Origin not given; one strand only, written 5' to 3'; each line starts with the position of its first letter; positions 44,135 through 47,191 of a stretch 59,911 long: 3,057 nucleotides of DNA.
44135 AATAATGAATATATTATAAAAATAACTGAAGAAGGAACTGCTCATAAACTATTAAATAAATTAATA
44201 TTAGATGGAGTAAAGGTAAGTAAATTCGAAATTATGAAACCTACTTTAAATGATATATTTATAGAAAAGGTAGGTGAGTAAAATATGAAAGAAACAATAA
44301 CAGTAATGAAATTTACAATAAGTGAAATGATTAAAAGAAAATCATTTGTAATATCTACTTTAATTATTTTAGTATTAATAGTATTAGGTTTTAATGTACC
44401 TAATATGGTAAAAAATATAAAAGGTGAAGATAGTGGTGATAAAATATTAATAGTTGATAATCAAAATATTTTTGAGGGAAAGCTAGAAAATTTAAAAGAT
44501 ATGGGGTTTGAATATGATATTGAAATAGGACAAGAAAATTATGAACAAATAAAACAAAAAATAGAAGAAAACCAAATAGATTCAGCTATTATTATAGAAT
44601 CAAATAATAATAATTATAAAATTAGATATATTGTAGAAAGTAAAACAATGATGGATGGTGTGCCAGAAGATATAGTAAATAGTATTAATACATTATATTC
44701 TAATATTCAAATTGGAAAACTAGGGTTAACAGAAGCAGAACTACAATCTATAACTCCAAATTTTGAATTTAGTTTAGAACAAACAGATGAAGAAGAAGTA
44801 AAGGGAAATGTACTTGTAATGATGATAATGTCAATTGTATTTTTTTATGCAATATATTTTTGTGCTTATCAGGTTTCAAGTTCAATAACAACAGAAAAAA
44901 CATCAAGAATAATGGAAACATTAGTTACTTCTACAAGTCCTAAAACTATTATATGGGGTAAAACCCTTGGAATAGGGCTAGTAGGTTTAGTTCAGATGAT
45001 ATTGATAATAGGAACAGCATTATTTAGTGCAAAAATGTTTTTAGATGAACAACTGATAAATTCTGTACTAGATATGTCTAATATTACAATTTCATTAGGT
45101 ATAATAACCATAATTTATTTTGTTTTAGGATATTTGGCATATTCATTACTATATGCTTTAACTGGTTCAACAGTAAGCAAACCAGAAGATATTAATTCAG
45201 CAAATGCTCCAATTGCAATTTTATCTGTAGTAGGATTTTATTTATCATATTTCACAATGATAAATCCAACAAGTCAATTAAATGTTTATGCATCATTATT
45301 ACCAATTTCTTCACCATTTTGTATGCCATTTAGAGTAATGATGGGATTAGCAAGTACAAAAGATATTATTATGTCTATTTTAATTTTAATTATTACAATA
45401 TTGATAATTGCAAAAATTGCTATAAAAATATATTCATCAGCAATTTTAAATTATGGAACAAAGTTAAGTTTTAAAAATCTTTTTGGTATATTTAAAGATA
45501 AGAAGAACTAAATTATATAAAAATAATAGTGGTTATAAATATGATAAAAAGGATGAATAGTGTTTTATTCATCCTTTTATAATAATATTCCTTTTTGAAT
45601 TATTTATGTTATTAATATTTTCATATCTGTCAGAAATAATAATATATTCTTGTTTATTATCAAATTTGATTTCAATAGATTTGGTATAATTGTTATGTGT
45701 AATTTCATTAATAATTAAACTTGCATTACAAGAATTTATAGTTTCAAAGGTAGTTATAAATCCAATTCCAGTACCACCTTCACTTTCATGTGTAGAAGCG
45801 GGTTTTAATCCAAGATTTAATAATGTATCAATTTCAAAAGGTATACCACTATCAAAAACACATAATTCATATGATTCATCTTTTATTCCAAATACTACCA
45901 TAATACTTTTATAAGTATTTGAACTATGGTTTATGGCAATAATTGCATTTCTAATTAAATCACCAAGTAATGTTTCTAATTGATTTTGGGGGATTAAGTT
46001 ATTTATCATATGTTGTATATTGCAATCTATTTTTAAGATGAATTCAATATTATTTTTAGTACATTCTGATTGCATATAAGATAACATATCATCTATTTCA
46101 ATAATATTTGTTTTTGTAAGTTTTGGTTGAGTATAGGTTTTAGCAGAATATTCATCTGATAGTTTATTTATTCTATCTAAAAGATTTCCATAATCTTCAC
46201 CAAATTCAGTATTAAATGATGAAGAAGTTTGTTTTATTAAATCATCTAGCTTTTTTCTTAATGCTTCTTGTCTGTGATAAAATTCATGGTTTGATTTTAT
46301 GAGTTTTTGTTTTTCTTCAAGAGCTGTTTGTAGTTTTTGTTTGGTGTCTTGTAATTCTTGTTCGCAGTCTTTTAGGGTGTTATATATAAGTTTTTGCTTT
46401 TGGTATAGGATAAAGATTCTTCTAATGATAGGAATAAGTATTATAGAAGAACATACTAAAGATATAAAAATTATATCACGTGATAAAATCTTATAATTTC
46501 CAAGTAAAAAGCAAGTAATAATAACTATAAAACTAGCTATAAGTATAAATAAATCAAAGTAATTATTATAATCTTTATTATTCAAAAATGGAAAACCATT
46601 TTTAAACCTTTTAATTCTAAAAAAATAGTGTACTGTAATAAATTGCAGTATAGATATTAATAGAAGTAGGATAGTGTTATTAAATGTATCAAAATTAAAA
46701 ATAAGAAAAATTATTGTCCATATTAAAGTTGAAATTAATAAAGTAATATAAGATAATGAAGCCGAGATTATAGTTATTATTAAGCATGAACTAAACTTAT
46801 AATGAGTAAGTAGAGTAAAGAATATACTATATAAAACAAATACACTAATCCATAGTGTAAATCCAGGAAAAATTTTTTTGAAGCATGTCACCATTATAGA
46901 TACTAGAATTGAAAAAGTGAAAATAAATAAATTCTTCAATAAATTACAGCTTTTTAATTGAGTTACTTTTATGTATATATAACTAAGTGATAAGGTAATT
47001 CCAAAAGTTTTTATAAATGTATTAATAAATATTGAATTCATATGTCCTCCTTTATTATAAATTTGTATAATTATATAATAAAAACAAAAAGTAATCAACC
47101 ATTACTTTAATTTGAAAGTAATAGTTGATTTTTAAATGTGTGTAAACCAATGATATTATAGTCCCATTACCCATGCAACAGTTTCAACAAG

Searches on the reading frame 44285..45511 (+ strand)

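Call 3: search_protein_families(library=pfam, proteins=[window:44285-45511:+], max_evalue=0.01)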
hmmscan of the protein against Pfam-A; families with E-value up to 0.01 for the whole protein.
window:44285-45511:+ (408 aa): 1 family
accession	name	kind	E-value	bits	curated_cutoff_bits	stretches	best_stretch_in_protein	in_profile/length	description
PF12698.13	ABC2_membrane_3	-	2.2e-42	145.8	31.6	1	19-380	1-346/347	ABC-2 family transporter protein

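Call 22: search_protein_families(library=ncbifam, proteins=[window:44285-45511:+], max_evalue=0.01)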
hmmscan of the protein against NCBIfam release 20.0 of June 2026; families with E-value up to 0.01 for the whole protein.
window:44285-45511:+ (408 aa): 0 families

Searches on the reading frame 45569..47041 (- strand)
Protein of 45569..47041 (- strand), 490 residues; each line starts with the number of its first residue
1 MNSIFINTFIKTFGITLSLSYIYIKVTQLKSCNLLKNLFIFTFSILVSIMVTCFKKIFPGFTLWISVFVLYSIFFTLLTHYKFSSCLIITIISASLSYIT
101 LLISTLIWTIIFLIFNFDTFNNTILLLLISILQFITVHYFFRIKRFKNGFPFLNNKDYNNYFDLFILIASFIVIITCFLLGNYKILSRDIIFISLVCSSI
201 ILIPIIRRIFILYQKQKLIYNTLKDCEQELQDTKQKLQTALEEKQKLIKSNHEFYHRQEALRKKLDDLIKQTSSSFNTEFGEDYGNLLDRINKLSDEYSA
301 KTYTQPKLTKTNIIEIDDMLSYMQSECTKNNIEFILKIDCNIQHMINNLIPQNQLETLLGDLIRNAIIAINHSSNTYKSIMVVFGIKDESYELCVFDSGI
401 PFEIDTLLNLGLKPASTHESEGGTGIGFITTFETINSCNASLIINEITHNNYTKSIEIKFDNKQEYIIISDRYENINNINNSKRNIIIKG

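Call 3: search_protein_families(library=pfam, proteins=[window:45569-47041:-], max_evalue=0.01)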
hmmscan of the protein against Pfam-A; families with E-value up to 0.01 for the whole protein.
window:45569-47041:- (490 aa): 1 family
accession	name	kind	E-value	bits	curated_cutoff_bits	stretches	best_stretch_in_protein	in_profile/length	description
PF13581.12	HATPase_c_2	-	0.0078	16.7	27.4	0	358-432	35-108/127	Histidine kinase-like ATPase domain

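Call 6: find_homologous_proteins(query=window:45569-47041:-, max_evalue=0.001)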
Query window:45569-47041:- (490 aa): 1359 proteins with E <= 0.001 among 8000 candidates; the best 120 are listed.
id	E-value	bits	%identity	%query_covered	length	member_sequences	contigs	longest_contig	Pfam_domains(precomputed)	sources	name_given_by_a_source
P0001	0.0e+0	1052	100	100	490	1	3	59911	-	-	-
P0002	1.3e-166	573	56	100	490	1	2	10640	-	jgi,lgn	-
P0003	2.3e-163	563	72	70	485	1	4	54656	-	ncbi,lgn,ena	-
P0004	3.9e-163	562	57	99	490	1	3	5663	-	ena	-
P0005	2.2e-162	559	58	99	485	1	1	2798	-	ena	-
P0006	1.1e-160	554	59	98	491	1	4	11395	-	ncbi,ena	-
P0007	4.7e-160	552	57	100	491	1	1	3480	-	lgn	-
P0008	3.7e-158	545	56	99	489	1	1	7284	-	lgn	-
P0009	3.0e-157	542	55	100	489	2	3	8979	-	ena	-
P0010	5.4e-157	542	57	99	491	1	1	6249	-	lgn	-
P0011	6.0e-157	541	61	86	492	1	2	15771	-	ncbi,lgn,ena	-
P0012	1.2e-155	537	57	100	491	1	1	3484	-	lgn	-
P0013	2.1e-155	536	63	82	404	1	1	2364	-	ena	-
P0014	4.6e-155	535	56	97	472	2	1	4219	-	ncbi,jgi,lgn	-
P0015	4.6e-155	535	57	100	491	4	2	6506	-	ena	-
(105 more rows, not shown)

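Call 8: find_related_loci(query=A1, collection=genome_contigs, flank=6000)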
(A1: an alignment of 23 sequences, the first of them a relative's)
Query A1 (490 aa) in genome_contigs; peptide patterns used: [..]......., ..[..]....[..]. (x = any residue, [..] = any of these).
92 stretches matched a pattern; 45 encode a relative of the query (tblastn E <= 1e-3); 44 distinct loci.
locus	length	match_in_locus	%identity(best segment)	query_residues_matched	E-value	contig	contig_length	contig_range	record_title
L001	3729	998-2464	58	1-489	2e-175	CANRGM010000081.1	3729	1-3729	MAG: uncultured Clostridia bacterium isolate Lapin-022__bin89 genome assembly, contig: Lapin-022__NODE_24812_length_3729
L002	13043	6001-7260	61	72-490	3e-161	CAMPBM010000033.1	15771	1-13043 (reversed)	MAG: uncultured Lachnospiraceae bacterium isolate SRR873610_bin.4_metaWRAP_v1.3_MAG genome assembly, contig: NODE_7301_l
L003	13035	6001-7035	72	145-489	2e-160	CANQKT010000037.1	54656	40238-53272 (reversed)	MAG: uncultured Clostridia bacterium isolate Lapin-027__bin27 genome assembly, contig: Lapin-027__NODE_426_length_54656_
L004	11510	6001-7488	53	1-489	2e-147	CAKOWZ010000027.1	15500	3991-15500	MAG: uncultured Clostridia bacterium isolate REFINED_METABAT215_TOP10_CONTIGS_1500_ASSEMBLY_K77_MERGED__Hadza_MoBio_C-RE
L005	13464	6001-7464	54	6-490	5e-150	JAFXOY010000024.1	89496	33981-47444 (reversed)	MAG: Clostridia bacterium isolate RGIG6613 Sheep_Rumen-1__c282467, whole genome shotgun sequence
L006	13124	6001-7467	52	3-490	5e-143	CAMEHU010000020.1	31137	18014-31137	MAG: uncultured Lachnospiraceae bacterium isolate SRR11489746_bin.110_metaWRAP_v1.3_MAG genome assembly, contig: ERZ1146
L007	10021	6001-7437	59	8-489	3e-166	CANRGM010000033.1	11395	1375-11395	MAG: uncultured Clostridia bacterium isolate Lapin-022__bin89 genome assembly, contig: Lapin-022__NODE_5746_length_11395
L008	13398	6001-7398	44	9-483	4e-112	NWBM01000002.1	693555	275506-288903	MAG: Lachnospiraceae bacterium Phil5 707_L1_merged_contig_268, whole genome shotgun sequence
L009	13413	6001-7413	45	5-472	1e-108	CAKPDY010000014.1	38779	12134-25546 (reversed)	MAG: uncultured Clostridia bacterium isolate REFINED_METABAT215_TOP10_CONTIGS_1500_ASSEMBLY_K77_MERGED__Hadza_PheChl_Fib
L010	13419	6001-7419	46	2-474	9e-107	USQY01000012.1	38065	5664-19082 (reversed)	uncultured Clostridium sp. isolate UMGS1995 genome assembly, contig: NODE_683_length_38065_cov_5.324678, whole genome sh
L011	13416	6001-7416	44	10-489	2e-101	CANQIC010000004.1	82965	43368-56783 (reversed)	MAG: uncultured Clostridia bacterium isolate Lapin-028__bin98 genome assembly, contig: Lapin-028__NODE_217_length_82965_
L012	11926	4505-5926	42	6-487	5e-97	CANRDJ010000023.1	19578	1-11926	MAG: uncultured Clostridia bacterium isolate Lapin-026__bin100 genome assembly, contig: Lapin-026__NODE_3256_length_1957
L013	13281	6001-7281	43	65-489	8e-96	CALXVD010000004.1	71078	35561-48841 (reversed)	MAG: uncultured Clostridia bacterium isolate BRZ_NF__bin38 genome assembly, contig: BRZ_NF__NODE_512_length_71078_cov_13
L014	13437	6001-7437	41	4-484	1e-101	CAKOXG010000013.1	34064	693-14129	MAG: uncultured Clostridia bacterium isolate REFINED_METABAT215_TOP10_CONTIGS_1500_ASSEMBLY_K77_MERGED__Hadza_MoBio_hadz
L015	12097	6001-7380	40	43-489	1e-91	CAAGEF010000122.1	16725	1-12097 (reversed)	MAG TPA_asm: Clostridia bacterium, isolate HGM13620, WGS project CAAGEF010000000 data, contig: SRS476152_95_k119_177839,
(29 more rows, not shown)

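Call 21: search_solved_structures(query=A1, max_evalue=1, show_alignments=2)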
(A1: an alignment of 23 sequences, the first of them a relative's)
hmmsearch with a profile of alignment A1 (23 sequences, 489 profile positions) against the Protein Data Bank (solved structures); distinct sequences matched with E-value up to 1: 8.
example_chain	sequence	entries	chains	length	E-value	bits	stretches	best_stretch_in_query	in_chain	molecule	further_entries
7ej1_B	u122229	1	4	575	0.25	13.2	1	97-176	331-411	Potassium voltage-gated channel subfamily A member 3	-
7ej2_B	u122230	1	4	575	0.25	13.2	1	97-176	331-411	Potassium voltage-gated channel subfamily A member 3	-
9eef_A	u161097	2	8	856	0.32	12.8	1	98-176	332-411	Potassium voltage-gated channel subfamily A member 3,Green fluorescent protein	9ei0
3d36_A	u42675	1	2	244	0.38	12.5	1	381-472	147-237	Sporulation kinase B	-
9cla_A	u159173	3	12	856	0.44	12.3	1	98-176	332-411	Potassium voltage-gated channel subfamily A member 3,Green fluorescent protein | Potassium voltage-gated channel subfamily A member 3/mVenus fusion protein,Gree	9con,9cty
7ssv_A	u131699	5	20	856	0.44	12.3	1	98-176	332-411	Potassium voltage-gated channel subfamily A member 3,Green fluorescent protein fusion | Potassium voltage-gated channel subfamily A member 3, Green fluorescent 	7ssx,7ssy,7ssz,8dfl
9clv_A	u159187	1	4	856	0.47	12.2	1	98-176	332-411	Potassium voltage-gated channel subfamily A member 3/mVenus fusion protein,Green fluoresce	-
2why_A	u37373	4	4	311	0.65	11.8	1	213-247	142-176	Iron-uptake system-binding protein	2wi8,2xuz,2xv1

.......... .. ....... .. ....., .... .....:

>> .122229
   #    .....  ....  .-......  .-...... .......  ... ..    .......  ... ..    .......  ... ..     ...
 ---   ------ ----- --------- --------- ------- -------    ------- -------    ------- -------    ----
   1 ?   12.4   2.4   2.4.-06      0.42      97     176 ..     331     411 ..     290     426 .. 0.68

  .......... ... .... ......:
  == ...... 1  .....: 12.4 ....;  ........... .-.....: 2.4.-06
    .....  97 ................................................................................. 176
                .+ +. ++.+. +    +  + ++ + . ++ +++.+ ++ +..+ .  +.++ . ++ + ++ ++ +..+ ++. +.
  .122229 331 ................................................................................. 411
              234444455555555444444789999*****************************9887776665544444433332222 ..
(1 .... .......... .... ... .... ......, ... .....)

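Call 22: search_protein_families(library=ncbifam, proteins=[window:45569-47041:-], max_evalue=0.01)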
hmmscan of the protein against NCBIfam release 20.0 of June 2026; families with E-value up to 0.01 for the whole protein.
window:45569-47041:- (490 aa): 2 families
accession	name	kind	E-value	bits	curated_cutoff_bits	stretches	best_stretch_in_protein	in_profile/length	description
TIGR02966.1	phoR_proteo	equivalog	0.0012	17.9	334.2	1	308-444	183-319/333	phosphate regulon sensor histidine kinase PhoR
NF009644.1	PRK13169.1-5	equivalog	0.0026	18.3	130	1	219-287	13-82/116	DNA replication initiation control protein YabA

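Call 39: predict_structure(alignment_id=A1)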
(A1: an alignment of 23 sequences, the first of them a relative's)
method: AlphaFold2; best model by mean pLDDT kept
length: 490 residues; sequences in the alignment: 23
mean_pLDDT: 77.8   pTM: 0.44
mean pLDDT of the five models: 77.8, 76.7, 75.1, 72.5, 71.3
residues with pLDDT >= 90: 34; 70-90: 349; 50-70: 89; < 50: 18
segments of 3 or more residues with pLDDT < 50: 298-304, 418-426
pLDDT, mean of each block of 10 residues (from residue 1): 79 90 83 81 91 83 86 88 84 89 86 78 83 88 76 59 74 80 72 78 78 82 85 79 69 66 68 56 69 57 57 80 82 85 84 84 83 80 85 88 77 52 51 77 81 86 86 83 73
secondary structure, 60 per line:
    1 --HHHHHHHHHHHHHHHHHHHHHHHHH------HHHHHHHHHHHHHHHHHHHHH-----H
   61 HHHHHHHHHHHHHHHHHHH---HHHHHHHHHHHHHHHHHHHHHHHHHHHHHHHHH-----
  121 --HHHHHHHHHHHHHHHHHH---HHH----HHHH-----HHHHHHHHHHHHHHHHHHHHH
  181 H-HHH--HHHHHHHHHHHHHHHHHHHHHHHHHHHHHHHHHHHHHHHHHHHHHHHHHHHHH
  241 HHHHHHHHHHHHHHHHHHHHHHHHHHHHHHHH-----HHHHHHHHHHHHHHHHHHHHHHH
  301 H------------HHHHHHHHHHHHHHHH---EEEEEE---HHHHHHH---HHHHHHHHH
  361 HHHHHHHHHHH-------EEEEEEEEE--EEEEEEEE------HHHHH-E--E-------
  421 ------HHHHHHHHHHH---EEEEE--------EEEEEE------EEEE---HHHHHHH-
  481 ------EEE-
elements in order: H3-27 H34-54 H60-79 H83-115 H123-140 H151-154 H160-181 H188-272 H278-301 H314-329 E333-338 H342-348 H352-371 E379-387 E390-397 H404-408 H427-437 E441-445 E454-459 E466-469 H473-479 E487-489

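Call 44: search_protein_representatives(alignment_id=A1)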
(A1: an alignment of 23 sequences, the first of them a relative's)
Query: 23 sequences, 489 profile positions. Proteins with E-value up to 0.001 (for the whole library): 1379; up to 1e-10: 1082; up to 1e-30: 692. The best 150 are listed.
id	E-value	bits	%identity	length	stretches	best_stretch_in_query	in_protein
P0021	1.4e-221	752.8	-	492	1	1-488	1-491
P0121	2.7e-186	636.4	-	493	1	1-480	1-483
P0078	5.8e-164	562.8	-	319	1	175-488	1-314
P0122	5.2e-142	490.4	-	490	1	1-485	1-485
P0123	6.4e-140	483.5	-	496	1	1-488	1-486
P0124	1.2e-129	449.6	-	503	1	6-488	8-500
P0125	4.2e-127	441.2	-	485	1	4-486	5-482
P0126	5.2e-124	431.0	-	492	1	5-486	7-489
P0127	8.7e-123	427.0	-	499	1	4-483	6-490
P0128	2.8e-120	418.7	-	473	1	1-468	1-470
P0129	9.4e-120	417.0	-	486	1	1-488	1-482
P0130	1.2e-119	416.6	-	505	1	2-488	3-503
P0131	2.7e-115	402.3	-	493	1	4-485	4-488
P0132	3.8e-115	401.8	-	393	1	118-485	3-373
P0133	3.8e-115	401.8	-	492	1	3-486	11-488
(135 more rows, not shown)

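Call 45: fold_search(model_id=the predicted structure, library=pdb)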
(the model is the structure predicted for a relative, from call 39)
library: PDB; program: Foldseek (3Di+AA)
matches with E <= 10: 451; with E <= 0.001: 129
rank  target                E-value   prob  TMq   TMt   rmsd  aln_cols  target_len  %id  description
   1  8vc9_B                4.7e-06  1.00  0.24  0.31  15.2       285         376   15  Hybrid response regulator LvrB from Leptospira / phosphorylated REC form (released 2024-12-18)
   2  8vc9_A                6.0e-06  1.00  0.25  0.31  14.3       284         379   14  Hybrid response regulator LvrB from Leptospira / phosphorylated REC form (released 2024-12-18)
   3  9jfj_A                6.3e-06  1.00  0.24  0.47  18.1       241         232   17  Crystal structure of the cytoplasmic domain of ZraS in ADP-bound form (released 2025-03-26)
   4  8vc9_D                6.9e-06  1.00  0.24  0.30  14.5       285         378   14  Hybrid response regulator LvrB from Leptospira / phosphorylated REC form (released 2024-12-18)
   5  8g3a_D                9.2e-06  1.00  0.24  0.34  20.2       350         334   13  BceAB-S nucleotide free TM state 1 (released 2023-06-21)
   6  8vc9_C                9.6e-06  1.00  0.24  0.31  14.9       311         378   14  Hybrid response regulator LvrB from Leptospira / phosphorylated REC form (released 2024-12-18)
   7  8a52_A                1.2e-05  1.00  0.24  0.31  14.3       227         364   15  Crystal structure of a chimeric LOV-Histidine kinase SB2F1 (asymmetrical variant, trigonal form with long c-axis) (released 2023-12-27)
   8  9jfj_C                1.3e-05  1.00  0.24  0.47  18.7       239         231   19  Crystal structure of the cytoplasmic domain of ZraS in ADP-bound form (released 2025-03-26)
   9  6rh0_B                1.3e-05  1.00  0.25  0.49  12.1       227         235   15  Revisiting pH-gated conformational switch. Complex HK853-RR468 pH 5.5 (released 2020-02-19)
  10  6dk7_A                1.5e-05  1.00  0.24  0.48  13.1       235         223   14  RetS histidine kinase region with cobalt (released 2019-03-20)
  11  4biw_B                1.6e-05  1.00  0.23  0.45  14.8       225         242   17  Crystal structure of CpxAHDC (hexagonal form) (released 2014-02-12)
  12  6dk7_E                1.7e-05  1.00  0.24  0.49  12.8       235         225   14  RetS histidine kinase region with cobalt (released 2019-03-20)
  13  8vc9_F                1.7e-05  1.00  0.24  0.31  14.6       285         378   14  Hybrid response regulator LvrB from Leptospira / phosphorylated REC form (released 2024-12-18)
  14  8a7h_A                2.0e-05  1.00  0.25  0.33  14.1       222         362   17  Crystal structure of a chimeric LOV-Histidine kinase SB2F1-I66R mutant (light state; asymmetrical variant, trigonal fo (released 2024-01-10)
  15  4biw_A                2.2e-05  1.00  0.23  0.44  11.7       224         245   17  Crystal structure of CpxAHDC (hexagonal form) (released 2014-02-12)
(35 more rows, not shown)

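Call 56: search_dna_similar(query=window:45569-47041:-, collection=phages, mode=protein, max_rows=10)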
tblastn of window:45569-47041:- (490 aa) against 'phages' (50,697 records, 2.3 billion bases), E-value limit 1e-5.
No match.

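Call 57: search_dna_similar(query=window:45569-47041:-, collection=plasmids, mode=protein, max_rows=10)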
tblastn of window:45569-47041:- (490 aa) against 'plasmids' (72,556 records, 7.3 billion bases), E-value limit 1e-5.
No match.

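Call 58: find_related_loci(query=A1, collection=viral_contigs, flank=6000)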
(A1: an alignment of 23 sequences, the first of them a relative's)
Query A1 (490 aa) in viral_contigs; peptide patterns used: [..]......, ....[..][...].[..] (x = any residue, [..] = any of these).
21 stretches matched a pattern, but none encodes a relative of the query by tblastn (E <= 1e-3).

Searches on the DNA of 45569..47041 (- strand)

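Call 73: search_rna_families(sources=[L013, L016, L033], threshold=gathering)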
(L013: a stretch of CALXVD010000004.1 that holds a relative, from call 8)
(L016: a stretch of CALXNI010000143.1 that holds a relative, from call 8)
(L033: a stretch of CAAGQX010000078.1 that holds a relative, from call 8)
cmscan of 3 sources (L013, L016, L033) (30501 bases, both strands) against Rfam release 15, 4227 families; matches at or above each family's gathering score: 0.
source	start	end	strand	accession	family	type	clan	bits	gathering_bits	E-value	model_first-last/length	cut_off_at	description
